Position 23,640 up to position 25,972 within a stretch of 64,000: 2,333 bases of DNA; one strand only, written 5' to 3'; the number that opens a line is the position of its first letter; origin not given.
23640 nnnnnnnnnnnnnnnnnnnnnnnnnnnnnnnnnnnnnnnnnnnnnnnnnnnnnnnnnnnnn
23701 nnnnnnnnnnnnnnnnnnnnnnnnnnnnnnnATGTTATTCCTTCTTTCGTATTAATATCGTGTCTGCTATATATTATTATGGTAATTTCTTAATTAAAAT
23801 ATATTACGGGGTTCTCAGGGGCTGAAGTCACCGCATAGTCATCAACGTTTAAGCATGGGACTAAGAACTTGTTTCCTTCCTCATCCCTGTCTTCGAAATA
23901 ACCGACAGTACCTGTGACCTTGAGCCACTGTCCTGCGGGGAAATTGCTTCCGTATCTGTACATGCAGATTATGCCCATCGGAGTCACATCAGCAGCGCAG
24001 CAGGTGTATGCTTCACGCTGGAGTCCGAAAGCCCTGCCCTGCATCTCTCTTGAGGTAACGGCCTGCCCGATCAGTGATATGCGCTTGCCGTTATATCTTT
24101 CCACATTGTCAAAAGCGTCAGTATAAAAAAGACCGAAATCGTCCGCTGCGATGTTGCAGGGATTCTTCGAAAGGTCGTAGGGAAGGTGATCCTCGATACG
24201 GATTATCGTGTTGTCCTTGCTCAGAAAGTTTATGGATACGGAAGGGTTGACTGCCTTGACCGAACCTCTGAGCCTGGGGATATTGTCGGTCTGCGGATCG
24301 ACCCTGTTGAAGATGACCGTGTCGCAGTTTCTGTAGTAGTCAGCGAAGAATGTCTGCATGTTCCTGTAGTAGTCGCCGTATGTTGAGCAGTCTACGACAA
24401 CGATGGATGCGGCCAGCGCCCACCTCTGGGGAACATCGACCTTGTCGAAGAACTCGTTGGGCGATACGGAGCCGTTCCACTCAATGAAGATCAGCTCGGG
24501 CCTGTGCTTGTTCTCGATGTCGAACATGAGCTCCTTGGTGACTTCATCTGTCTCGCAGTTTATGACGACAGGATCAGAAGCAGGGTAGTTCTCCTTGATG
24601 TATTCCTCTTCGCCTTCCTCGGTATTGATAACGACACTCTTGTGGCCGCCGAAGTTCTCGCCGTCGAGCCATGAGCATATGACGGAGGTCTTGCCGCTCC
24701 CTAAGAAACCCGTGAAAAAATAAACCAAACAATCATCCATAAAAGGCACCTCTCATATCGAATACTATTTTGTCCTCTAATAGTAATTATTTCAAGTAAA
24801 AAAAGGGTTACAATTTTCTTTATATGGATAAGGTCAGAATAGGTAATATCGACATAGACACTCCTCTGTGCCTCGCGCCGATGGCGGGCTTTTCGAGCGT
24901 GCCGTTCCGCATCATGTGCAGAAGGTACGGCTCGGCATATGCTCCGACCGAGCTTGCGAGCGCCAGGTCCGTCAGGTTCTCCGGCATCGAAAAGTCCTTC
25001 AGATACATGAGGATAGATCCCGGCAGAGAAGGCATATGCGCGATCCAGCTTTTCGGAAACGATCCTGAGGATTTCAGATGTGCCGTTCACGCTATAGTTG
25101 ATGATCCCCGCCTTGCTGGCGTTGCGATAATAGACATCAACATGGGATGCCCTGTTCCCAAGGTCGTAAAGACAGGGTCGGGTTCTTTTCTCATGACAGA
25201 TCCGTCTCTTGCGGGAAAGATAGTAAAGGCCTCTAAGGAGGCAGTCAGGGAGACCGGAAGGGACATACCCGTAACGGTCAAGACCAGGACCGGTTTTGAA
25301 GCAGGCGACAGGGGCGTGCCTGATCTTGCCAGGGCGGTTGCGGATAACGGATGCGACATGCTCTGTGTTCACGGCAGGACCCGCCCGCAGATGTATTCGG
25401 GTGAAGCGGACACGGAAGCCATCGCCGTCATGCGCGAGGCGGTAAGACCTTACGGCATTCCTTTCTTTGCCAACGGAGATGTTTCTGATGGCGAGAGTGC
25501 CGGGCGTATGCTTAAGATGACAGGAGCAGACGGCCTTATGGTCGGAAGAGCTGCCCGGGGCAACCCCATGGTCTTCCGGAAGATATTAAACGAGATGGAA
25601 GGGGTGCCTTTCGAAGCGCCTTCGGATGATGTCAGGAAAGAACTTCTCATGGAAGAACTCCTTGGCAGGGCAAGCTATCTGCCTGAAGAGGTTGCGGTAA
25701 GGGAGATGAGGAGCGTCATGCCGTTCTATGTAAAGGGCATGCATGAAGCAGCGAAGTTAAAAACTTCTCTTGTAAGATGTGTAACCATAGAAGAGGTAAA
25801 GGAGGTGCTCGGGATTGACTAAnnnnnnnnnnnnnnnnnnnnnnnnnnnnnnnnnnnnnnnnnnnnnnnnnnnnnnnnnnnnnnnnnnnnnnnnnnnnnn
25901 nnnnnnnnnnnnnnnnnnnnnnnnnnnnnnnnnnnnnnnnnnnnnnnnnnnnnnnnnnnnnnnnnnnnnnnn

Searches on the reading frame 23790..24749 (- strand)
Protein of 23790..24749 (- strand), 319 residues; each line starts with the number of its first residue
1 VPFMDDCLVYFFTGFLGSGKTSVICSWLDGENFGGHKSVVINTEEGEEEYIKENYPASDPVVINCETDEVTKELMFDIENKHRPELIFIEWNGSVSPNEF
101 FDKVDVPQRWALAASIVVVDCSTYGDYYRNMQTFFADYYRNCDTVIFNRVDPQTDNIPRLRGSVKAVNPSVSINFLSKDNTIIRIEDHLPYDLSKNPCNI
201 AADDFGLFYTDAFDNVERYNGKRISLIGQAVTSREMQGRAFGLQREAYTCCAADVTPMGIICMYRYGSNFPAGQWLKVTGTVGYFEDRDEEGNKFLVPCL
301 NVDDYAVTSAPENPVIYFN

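Call 66: search_protein_families(library=pfam, proteins=[window:23790-24749:-], max_evalue=0.00001)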
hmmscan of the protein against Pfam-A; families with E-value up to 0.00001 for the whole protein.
window:23790-24749:- (319 aa): 2 families
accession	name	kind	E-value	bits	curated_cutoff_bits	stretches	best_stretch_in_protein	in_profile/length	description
PF21537.2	DUF1980_C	-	3.7e-17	62.8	25.9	1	190-317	16-140/141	DUF1980 C-terminal domain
PF02492.25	cobW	-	1.2e-15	58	20.7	1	9-172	2-177/180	CobW/HypB/UreG, nucleotide-binding domain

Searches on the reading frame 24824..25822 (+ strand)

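Call 66: search_protein_families(library=pfam, proteins=[window:24824-25822:+], max_evalue=0.00001)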
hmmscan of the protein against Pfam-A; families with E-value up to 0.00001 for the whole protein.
window:24824-25822:+ (332 aa): 1 family
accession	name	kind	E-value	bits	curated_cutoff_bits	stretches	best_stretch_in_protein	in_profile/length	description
PF01207.24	Dus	-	7.8e-64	216.2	20.4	1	17-328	2-301/311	Dihydrouridine synthase (Dus)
